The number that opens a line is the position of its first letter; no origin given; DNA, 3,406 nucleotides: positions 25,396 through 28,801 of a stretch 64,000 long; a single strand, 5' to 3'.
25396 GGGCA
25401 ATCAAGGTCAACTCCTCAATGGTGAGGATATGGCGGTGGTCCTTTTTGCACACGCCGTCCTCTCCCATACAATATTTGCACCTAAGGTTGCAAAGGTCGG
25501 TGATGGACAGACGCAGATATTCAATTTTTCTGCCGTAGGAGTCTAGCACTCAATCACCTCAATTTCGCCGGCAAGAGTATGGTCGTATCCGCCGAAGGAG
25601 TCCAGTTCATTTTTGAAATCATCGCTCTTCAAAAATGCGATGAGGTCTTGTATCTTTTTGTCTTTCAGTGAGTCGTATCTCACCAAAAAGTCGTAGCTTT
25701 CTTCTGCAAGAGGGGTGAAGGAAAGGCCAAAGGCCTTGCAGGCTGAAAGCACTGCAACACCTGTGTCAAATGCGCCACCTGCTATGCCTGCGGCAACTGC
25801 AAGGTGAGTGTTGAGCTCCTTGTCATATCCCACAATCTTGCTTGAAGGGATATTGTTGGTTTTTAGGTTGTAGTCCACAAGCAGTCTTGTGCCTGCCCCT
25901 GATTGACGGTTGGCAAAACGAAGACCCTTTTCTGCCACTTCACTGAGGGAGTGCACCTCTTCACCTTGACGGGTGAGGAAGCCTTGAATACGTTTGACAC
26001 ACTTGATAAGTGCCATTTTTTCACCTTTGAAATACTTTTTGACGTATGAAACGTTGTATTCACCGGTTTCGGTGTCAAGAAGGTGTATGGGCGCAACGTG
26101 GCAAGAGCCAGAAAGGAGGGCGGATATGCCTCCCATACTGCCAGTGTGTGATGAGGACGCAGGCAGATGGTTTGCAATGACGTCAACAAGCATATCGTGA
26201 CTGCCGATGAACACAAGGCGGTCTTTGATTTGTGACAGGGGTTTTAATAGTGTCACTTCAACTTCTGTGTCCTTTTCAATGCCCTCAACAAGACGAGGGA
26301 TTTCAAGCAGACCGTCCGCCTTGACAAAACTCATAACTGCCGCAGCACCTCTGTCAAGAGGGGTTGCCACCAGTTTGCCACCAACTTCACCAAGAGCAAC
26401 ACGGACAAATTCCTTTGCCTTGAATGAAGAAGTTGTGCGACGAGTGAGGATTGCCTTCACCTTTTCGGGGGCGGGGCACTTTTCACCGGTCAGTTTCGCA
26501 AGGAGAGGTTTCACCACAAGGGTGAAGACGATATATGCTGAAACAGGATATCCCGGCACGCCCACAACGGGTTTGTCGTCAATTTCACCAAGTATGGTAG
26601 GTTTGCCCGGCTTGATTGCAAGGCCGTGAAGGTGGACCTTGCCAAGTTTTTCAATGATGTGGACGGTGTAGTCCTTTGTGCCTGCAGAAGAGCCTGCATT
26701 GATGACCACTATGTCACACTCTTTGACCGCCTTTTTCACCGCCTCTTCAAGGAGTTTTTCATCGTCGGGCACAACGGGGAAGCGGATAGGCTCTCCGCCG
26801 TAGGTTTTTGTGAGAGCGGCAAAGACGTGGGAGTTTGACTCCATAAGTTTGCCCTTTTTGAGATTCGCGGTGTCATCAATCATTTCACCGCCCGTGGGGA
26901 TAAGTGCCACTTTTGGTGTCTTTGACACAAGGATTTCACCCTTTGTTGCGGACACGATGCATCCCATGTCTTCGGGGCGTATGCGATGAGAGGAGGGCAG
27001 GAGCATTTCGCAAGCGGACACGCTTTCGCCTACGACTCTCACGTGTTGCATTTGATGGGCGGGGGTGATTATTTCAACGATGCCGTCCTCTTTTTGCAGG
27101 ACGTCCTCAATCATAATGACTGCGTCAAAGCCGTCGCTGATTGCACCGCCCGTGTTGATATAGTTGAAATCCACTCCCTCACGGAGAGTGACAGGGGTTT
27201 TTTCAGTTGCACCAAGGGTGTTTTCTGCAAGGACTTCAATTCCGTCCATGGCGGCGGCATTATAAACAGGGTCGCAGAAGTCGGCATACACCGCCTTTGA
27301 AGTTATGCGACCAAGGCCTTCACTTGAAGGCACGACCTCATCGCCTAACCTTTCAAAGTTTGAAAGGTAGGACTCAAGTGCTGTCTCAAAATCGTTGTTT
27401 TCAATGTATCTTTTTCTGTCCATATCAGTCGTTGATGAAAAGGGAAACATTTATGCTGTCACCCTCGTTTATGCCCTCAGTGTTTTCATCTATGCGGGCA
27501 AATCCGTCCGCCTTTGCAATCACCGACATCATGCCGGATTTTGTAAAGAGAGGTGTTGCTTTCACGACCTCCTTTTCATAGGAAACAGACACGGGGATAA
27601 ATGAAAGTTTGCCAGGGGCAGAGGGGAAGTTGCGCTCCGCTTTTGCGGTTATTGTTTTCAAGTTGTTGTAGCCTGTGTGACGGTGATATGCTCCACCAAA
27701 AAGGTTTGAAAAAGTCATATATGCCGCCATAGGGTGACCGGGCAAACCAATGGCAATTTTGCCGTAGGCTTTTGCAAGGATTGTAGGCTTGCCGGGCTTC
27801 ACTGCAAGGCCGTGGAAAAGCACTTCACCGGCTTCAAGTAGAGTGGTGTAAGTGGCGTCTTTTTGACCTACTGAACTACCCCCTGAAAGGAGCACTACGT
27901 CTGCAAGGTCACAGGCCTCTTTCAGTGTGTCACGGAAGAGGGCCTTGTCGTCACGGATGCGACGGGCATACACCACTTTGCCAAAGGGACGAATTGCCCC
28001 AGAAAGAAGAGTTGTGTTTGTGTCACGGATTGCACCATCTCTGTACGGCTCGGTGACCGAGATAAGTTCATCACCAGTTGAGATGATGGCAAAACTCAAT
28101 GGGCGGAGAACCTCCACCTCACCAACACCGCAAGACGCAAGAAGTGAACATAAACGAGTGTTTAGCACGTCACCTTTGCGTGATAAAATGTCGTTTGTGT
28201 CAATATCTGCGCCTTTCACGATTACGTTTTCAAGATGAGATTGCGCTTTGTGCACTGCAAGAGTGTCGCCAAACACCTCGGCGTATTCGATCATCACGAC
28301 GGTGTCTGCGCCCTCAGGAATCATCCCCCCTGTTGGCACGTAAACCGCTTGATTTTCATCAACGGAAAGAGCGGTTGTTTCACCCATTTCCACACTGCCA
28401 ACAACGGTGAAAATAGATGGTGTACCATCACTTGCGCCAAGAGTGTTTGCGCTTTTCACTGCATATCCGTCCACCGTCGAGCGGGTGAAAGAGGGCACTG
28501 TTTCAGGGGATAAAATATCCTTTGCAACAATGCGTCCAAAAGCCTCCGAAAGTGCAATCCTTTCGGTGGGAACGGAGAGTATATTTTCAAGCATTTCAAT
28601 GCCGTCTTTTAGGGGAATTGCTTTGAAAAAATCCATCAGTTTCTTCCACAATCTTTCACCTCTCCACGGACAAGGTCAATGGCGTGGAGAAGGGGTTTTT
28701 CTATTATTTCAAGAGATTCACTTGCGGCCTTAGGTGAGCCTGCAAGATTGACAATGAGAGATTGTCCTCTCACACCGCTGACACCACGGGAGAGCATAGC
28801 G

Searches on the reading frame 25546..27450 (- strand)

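Call 90: search_protein_families(library=pfam, proteins=[window:25546-27450:-], max_evalue=0.00001)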
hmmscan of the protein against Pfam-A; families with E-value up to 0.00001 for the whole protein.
window:25546-27450:- (635 aa): 4 families
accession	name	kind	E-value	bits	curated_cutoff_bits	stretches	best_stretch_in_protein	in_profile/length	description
PF12727.12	PBP_like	-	2.4e-61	206.7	27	1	429-608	11-193/193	PBP superfamily domain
PF00994.29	MoCF_biosynth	-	3.4e-25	88.9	26.6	1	184-318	3-143/144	Probable molybdopterin binding domain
PF03453.22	MoeA_N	-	3.6e-24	85.7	30.8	1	21-167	3-158/160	MoeA N-terminal region (domain I and II)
PF03454.20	MoeA_C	-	1.3e-14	54.6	22.1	1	332-402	1-72/72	MoeA C-terminal region (domain IV)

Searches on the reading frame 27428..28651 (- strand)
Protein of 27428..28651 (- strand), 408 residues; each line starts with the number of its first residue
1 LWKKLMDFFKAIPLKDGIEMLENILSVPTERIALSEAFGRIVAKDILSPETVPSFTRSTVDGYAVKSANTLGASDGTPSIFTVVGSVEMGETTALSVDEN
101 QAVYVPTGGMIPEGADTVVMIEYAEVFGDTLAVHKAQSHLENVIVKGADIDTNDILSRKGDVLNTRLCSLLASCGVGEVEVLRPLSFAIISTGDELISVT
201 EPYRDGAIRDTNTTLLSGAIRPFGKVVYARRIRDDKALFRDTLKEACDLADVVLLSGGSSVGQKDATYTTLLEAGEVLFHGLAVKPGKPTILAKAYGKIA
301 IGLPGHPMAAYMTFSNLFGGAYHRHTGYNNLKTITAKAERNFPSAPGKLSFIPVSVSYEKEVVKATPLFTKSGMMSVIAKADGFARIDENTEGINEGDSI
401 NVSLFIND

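Call 90: search_protein_families(library=pfam, proteins=[window:27428-28651:-], max_evalue=0.00001)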
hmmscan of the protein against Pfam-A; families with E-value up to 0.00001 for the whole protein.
window:27428-28651:- (408 aa): 3 families
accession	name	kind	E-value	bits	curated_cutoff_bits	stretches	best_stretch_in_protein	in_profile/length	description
PF03453.22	MoeA_N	-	5.2e-37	127.4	30.8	1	14-175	3-160/160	MoeA N-terminal region (domain I and II)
PF00994.29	MoCF_biosynth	-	3.1e-25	89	26.6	1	188-317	1-137/144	Probable molybdopterin binding domain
PF03454.20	MoeA_C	-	2.6e-16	60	22.1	1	335-405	1-72/72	MoeA C-terminal region (domain IV)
